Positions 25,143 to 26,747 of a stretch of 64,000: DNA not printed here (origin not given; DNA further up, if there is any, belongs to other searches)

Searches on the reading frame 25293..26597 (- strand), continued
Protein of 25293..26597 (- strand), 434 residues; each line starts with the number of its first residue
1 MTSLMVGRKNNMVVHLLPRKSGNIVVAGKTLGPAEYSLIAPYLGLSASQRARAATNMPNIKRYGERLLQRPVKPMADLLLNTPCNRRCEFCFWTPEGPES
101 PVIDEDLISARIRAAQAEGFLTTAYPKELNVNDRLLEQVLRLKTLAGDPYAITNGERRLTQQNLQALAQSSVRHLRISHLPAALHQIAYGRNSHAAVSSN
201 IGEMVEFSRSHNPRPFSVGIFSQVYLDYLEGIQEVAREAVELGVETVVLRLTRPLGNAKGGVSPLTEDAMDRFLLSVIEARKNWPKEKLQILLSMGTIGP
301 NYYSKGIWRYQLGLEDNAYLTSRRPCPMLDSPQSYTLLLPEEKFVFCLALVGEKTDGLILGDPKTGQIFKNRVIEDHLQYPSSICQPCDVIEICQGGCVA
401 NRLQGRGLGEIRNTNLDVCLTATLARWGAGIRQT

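Call 39: find_encoding_contigs(protein=P0134, flank=8000, max_places=2)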
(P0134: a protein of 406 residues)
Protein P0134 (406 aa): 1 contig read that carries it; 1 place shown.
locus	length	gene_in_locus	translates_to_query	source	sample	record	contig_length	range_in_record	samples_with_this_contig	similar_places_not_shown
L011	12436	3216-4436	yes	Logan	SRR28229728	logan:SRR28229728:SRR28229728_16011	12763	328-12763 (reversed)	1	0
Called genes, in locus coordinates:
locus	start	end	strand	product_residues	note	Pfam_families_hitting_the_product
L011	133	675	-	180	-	-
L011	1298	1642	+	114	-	PF08818:DUF1801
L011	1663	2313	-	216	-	PF22468:ACT_9 (faint), PF13840:ACT_7 (weak)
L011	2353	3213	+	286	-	PF01427:Peptidase_M15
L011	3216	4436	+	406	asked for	PF04055:Radical_SAM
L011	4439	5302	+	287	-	-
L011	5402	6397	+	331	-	PF01546:Peptidase_M20, PF07687:M20_dimer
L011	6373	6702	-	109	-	-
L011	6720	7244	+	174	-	PF02677:QueH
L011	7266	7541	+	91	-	PF14242:DUF4342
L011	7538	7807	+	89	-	-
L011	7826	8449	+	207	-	PF00588:SpoU_methylase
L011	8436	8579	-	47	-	-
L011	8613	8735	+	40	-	PF06397:Desulfoferrod_N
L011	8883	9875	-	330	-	-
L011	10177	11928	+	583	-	PF01432:Peptidase_M3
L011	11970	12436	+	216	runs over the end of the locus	PF00027:cNMP_binding, PF13545:HTH_Crp_2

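Call 40: find_encoding_contigs(protein=P0132, flank=8000, max_places=2)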
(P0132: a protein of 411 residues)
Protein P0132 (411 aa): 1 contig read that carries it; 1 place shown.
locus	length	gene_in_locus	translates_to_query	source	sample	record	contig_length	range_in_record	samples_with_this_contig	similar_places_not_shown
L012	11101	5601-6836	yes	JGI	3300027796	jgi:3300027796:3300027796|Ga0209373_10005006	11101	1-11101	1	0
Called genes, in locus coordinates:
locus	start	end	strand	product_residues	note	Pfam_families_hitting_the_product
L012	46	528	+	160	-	-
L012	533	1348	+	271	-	-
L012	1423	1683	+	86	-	-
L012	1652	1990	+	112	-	PF01371:Trp_repressor, PF13384:HTH_23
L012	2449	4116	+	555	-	PF00155:Aminotran_1_2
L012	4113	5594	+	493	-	PF00155:Aminotran_1_2, PF01053:Cys_Met_Meta_PP (weak)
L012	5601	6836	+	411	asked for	PF04055:Radical_SAM (faint)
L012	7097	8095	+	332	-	PF01546:Peptidase_M20, PF07687:M20_dimer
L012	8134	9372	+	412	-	PF00152:tRNA-synt_2 (weak), PF13393:tRNA-synt_His, PF00587:tRNA-synt_2b, PF03129:HGTP_anticodon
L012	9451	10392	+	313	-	PF00892:EamA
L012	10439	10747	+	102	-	PF01197:Ribosomal_L31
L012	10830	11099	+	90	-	?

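Call 50: search_protein_families(library=ncbifam, proteins=[L011:5402-6397:+, L012:7097-8095:+, L012:2449-4116:+, L012:4113-5594:+, L001:8781-9998:+, L001:11186-12622:-, L001:12641-14143:-, L010:2400-3794:+, L010:3784-4632:+, L011:2353-3213:+], max_evalue=0.00001)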
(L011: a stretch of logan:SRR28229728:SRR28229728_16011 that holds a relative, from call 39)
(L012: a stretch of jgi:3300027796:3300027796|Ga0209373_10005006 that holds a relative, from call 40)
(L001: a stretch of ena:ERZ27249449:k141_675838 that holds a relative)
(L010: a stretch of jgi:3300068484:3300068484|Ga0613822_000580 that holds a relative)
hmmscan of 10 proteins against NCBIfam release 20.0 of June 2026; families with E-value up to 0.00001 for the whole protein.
L011:5402-6397:+ (331 aa): 41 families (the best 25 are shown)
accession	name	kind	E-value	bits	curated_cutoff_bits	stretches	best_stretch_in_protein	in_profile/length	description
NF006365.0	PRK08588.1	subfamily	2.6e-46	158.7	289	1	5-327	10-382/383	succinyl-diaminopimelate desuccinylase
NF006404.0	PRK08652.1-2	equivalog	4.6e-42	144.1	348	1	6-319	5-322/332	acetylornithine deacetylase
TIGR01910.1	DapE-ArgE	subfamily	1.2e-39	136.6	217.6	1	6-235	2-266/373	ArgE/DapE family deacylase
TIGR01892.1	AcOrn-deacetyl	equivalog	3.1e-39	135.1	297.7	1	7-321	2-364/365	acetylornithine deacetylase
NF005710.0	PRK07522.1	subfamily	4.5e-38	131.4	412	1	5-240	11-279/391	acetylornithine deacetylase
NF003474.0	PRK05111.1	equivalog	1.9e-33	115.9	460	1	9-325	13-380/383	acetylornithine deacetylase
NF003367.0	PRK04443.1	equivalog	2.3e-32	112.7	363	1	5-262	10-266/349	[LysW]-lysine hydrolase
NF001747.0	PRK00466.1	equivalog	7.1e-32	110.5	288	1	5-268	13-270/346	N-acetyl-lysine deacetylase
NF006399.0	PRK08651.1-2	equivalog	1e-31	110.4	381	1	7-194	9-216/405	succinyl-diaminopimelate desuccinylase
NF009555.0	PRK13004.1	equivalog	3.3e-31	108.6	321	1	6-192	19-218/399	YgeY family selenium metabolism-linked hydrolase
TIGR01900.1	dapE-gram_pos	equivalog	2.9e-30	105.3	304.2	1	6-322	7-350/351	succinyl-diaminopimelate desuccinylase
TIGR01902.1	dapE-lys-deAc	subfamily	4.9e-29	101.6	163.1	1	7-266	2-262/340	N-acetyl-ornithine/N-acetyl-lysine deacetylase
NF009557.0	PRK13009.1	equivalog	1.2e-28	100.3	284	1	6-246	7-277/377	succinyl-diaminopimelate desuccinylase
TIGR01246.1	dapE_proteo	equivalog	5.4e-27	94.8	361.8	1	6-239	3-266/370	succinyl-diaminopimelate desuccinylase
TIGR03526.1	selenium_YgeY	hypoth_equivalog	7.8e-26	90.8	321.5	1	7-186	18-210/395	YgeY family selenium metabolism-linked hydrolase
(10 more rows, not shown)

L012:7097-8095:+ (332 aa): 41 families (the best 25 are shown)
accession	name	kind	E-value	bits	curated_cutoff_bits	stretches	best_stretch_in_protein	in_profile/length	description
NF006404.0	PRK08652.1-2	equivalog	1.1e-39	136.3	348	1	6-329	3-329/332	acetylornithine deacetylase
NF006365.0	PRK08588.1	subfamily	1.1e-37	130.3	289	1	1-233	4-261/383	succinyl-diaminopimelate desuccinylase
TIGR01892.1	AcOrn-deacetyl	equivalog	1.2e-35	123.3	297.7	1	9-324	2-364/365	acetylornithine deacetylase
NF005710.0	PRK07522.1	subfamily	2.8e-35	122.2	412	1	3-328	7-388/391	acetylornithine deacetylase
NF003474.0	PRK05111.1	equivalog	2.6e-31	108.9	460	2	23-196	32-219/383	acetylornithine deacetylase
NF003367.0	PRK04443.1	equivalog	3e-31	109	363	1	2-196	5-192/349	[LysW]-lysine hydrolase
NF006402.0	PRK08651.1-5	equivalog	3.6e-30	105.2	369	1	26-326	24-365/369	succinyl-diaminopimelate desuccinylase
TIGR01910.1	DapE-ArgE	subfamily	2.4e-29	102.7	217.6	1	9-233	3-262/373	ArgE/DapE family deacylase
TIGR01900.1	dapE-gram_pos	equivalog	1.3e-28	99.9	304.2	1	5-323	4-348/351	succinyl-diaminopimelate desuccinylase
NF009555.0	PRK13004.1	equivalog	1.5e-28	99.8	321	1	4-198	15-222/399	YgeY family selenium metabolism-linked hydrolase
TIGR01902.1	dapE-lys-deAc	subfamily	1.2e-25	90.5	163.1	1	9-199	2-191/340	N-acetyl-ornithine/N-acetyl-lysine deacetylase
NF009557.0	PRK13009.1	equivalog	8.4e-25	87.7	284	1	5-233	4-262/377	succinyl-diaminopimelate desuccinylase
NF006399.0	PRK08651.1-2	equivalog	6.3e-24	84.7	381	1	17-196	21-216/405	succinyl-diaminopimelate desuccinylase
NF006439.0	PRK08737.1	equivalog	1.1e-23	83.9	345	1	43-326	47-362/364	acetylornithine deacetylase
NF001747.0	PRK00466.1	equivalog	1.1e-23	83.6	288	1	5-230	11-230/346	N-acetyl-lysine deacetylase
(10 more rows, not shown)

L012:2449-4116:+ (555 aa): 54 families (the best 25 are shown)
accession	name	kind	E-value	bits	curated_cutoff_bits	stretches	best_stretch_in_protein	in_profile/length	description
NF041364.1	GntC_guanitoxin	equivalog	9.9e-28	97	415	1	131-358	20-232/356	guanitoxin biosynthesis PLP-dependent (S)-gamma-hydroxy-L-arginine cyclodehydratase GntC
NF041091.1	asp_aminotase_Arch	equivalog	2.2e-26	92.6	550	1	142-359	58-258/376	aspartate aminotransferase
NF005744.0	PRK07568.1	subfamily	1e-25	90.4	389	1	139-368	57-271/398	pyridoxal phosphate-dependent aminotransferase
NF005817.0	PRK07683.1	equivalog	8e-25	87.3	575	1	141-348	58-249/387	aminotransferase A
NF005816.0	PRK07682.1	equivalog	5.2e-24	84.6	620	1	143-366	61-269/390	aminotransferase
NF004770.0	PRK06108.1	subfamily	1.4e-20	73.5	422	1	144-358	69-269/396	pyridoxal phosphate-dependent aminotransferase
TIGR01265.1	tyr_nico_aTase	subfamily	1.2e-19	70.6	292.45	1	143-375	68-283/403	tyrosine/nicotianamine family aminotransferase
NF004769.0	PRK06107.1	equivalog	1.2e-19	70.3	617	1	142-359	64-267/402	aspartate transaminase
NF005305.0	PRK06836.1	equivalog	3.6e-18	66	376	1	137-351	64-267/396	pyridoxal phosphate-dependent aminotransferase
NF005855.0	PRK07777.1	equivalog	4.6e-18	65.7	553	1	143-357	60-260/391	pyridoxal phosphate-dependent aminotransferase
NF005732.0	PRK07550.1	equivalog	1.2e-17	64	366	1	139-369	61-276/389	aminotransferase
NF005588.0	PRK07309.1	equivalog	2.1e-17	63.1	576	1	143-355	62-259/391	pyridoxal phosphate-dependent aminotransferase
TIGR04350.1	C_S_lyase_PatB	subfamily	1.3e-16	60.5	340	1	226-363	130-262/384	PatB family C-S lyase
TIGR01141.1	hisC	equivalog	1.8e-16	60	276.55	1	168-359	69-236/349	histidinol-phosphate transaminase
NF005593.0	PRK07324.1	equivalog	3.9e-16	59.1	476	1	140-357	54-246/373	aminotransferase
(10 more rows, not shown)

L012:4113-5594:+ (493 aa): 66 families (the best 25 are shown)
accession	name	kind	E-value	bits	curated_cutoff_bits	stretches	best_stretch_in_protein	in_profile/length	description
TIGR01265.1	tyr_nico_aTase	subfamily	7.5e-36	123.9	292.45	1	76-291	54-261/403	tyrosine/nicotianamine family aminotransferase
NF041364.1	GntC_guanitoxin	equivalog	1e-34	120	415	1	77-308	19-244/356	guanitoxin biosynthesis PLP-dependent (S)-gamma-hydroxy-L-arginine cyclodehydratase GntC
NF005744.0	PRK07568.1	subfamily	4.4e-34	118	389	1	57-317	31-281/398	pyridoxal phosphate-dependent aminotransferase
NF005305.0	PRK06836.1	equivalog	1.3e-31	110.2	376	1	47-288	25-263/396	pyridoxal phosphate-dependent aminotransferase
NF041091.1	asp_aminotase_Arch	equivalog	3.7e-29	101.7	550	1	60-298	31-258/376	aspartate aminotransferase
TIGR01264.1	tyr_amTase_E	equivalog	3.1e-28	98.7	474.25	1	77-289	55-260/403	tyrosine transaminase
NF006230.0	PRK08363.1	equivalog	3.3e-25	88.7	534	1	75-288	52-255/398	alanine aminotransferase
TIGR01141.1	hisC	equivalog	9.6e-25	87.2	276.55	1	109-345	69-280/349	histidinol-phosphate transaminase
NF004770.0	PRK06108.1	subfamily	2.2e-24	86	422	1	91-350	69-322/396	pyridoxal phosphate-dependent aminotransferase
NF006569.0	PRK09082.1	subfamily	2.3e-24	86.2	420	1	58-288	32-253/386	methionine aminotransferase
NF005732.0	PRK07550.1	equivalog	8.2e-24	84.4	366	1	77-317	52-285/389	aminotransferase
NF005817.0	PRK07683.1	equivalog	1.7e-23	83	575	1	64-327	36-286/387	aminotransferase A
NF005588.0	PRK07309.1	equivalog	1.7e-22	79.9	576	1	54-296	28-262/391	pyridoxal phosphate-dependent aminotransferase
TIGR01140.1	L_thr_O3P_dcar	equivalog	3e-22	79.2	290.55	1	118-290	63-214/331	threonine-phosphate decarboxylase CobD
TIGR04350.1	C_S_lyase_PatB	subfamily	8.1e-22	77.6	340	1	130-320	90-279/384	PatB family C-S lyase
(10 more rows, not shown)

L001:8781-9998:+ (405 aa): 0 families

L001:11186-12622:- (478 aa): 0 families

L001:12641-14143:- (500 aa): 17 families
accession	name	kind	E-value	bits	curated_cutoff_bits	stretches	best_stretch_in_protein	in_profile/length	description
NF001756.1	PRK00484.1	subfamily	5.7e-203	675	468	1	13-497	2-487/488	lysine--tRNA ligase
TIGR00499.1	lysS_bact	equivalog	1.6e-185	617.4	427.6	1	12-497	3-494/496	lysine--tRNA ligase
NF002821.0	PRK02983.1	equivalog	2.1e-166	555.8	742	1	17-498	624-1101/1102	bifunctional lysylphosphatidylglycerol synthetase/lysine--tRNA ligase LysX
NF009101.0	PRK12445.1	subfamily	1.4e-141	472.5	1026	1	12-497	16-503/505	lysine--tRNA ligase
TIGR00462.1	genX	equivalog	2.2e-72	244.1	286.9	1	181-492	2-304/304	EF-P lysine aminoacylase EpmA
NF006828.0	PRK09350.1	equivalog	6.5e-64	216.2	264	1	175-494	11-322/325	elongation factor P--(R)-beta-lysine ligase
NF003483.0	PRK05159.1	equivalog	2.1e-48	165.3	353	1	61-494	17-431/438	aspartate--tRNA(Asn) ligase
TIGR00458.1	aspS_nondisc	equivalog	4.8e-44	151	368.4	1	59-497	11-424/428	aspartate--tRNA(Asn) ligase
NF001750.0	PRK00476.1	equivalog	6.9e-43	146.8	443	2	50-332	8-286/590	aspartate--tRNA ligase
TIGR00459.1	aspS_bact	equivalog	1.9e-42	145.4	373.85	2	58-333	13-282/586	aspartate--tRNA ligase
NF009460.0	PRK12820.1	equivalog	4e-30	104.6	1379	2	159-297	153-290/723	bifunctional aspartyl-tRNA synthetase/aspartyl/glutamyl-tRNA amidotransferase subunit C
NF003037.0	PRK03932.1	equivalog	6e-29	101.3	414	1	58-498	13-448/451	asparagine--tRNA ligase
TIGR00457.1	asnS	equivalog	2.2e-27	96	342.6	1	59-497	14-451/455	asparagine--tRNA ligase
NF005052.0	PRK06462.1-1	equivalog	8.8e-17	61.2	368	1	168-494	37-345/353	asparagine synthetase A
NF005054.0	PRK06462.1-4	equivalog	3.7e-12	45.9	309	1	174-341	19-198/318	asparagine synthetase A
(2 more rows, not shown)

L010:2400-3794:+ (464 aa): 0 families

L010:3784-4632:+ (282 aa): 0 families

L011:2353-3213:+ (286 aa): 2 families
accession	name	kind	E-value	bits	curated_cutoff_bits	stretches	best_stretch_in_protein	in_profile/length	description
NF007557.0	PRK10178.1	equivalog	1.5e-13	50.8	176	1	162-240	88-166/188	D-alanyl-D-alanine dipeptidase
NF033115.1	dipept_VanX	equivalog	6.8e-13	48.9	320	1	104-242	46-185/199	D-Ala-D-Ala dipeptidase VanX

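Call 52: search_protein_families(library=pfam, proteins=[window:25293-26564:-, P0135, P0138], max_evalue=10)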
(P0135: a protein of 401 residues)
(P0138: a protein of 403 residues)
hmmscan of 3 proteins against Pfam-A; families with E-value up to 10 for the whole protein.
window:25293-26564:- (423 aa): 1 family
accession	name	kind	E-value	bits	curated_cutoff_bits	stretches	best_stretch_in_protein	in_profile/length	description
PF04055.27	Radical_SAM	-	0.028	15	29.5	1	73-167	7-108/166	Radical SAM superfamily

P0135 (401 aa): 1 family
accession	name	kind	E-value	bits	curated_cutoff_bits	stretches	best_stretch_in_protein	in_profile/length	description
PF04055.27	Radical_SAM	-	3.9e-09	37.3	29.5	1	52-203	7-165/166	Radical SAM superfamily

P0138 (403 aa): 1 family
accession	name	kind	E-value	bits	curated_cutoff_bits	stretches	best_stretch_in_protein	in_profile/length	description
PF04055.27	Radical_SAM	-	0.00059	20.5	29.5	1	130-211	83-164/166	Radical SAM superfamily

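Call 61: predict_structure(alignment_id=A2)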
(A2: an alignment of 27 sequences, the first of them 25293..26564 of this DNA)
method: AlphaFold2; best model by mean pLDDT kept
length: 423 residues; sequences in the alignment: 27
mean_pLDDT: 92.0   pTM: 0.90
mean pLDDT of the five models: 92.0, 90.9, 90.8, 89.5, 89.4
residues with pLDDT >= 90: 342; 70-90: 63; 50-70: 14; < 50: 4
segments of 3 or more residues with pLDDT < 50: 1-4
pLDDT, mean of each block of 10 residues (from residue 1): 57 95 96 96 96 95 94 92 91 95 95 96 97 96 96 98 96 86 95 98 96 95 98 97 89 93 98 97 91 94 74 88 91 93 88 75 93 94 92 91 93 94 63
secondary structure, 60 per line:
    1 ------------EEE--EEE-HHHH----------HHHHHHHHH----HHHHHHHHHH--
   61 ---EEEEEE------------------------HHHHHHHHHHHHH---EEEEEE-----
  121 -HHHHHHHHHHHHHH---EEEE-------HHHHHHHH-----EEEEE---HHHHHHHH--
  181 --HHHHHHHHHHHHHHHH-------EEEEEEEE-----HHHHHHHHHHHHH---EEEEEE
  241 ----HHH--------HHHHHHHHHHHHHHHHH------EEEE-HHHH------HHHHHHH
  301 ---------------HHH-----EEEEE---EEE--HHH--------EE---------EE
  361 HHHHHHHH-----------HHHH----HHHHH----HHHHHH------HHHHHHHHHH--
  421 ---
elements in order: E13-15 E18-20 H22-25 H36-44 H49-58 E64-69 H94-106 E110-115 H122-135 E139-142 H150-157 E163-167 H171-178 H183-198 E206-213 H219-231 E235-240 H256-272 E279-282 H284-287 H294-300 E324-328 E332-334 H361-368 H380-383 H388-392 H397-402 H409-418
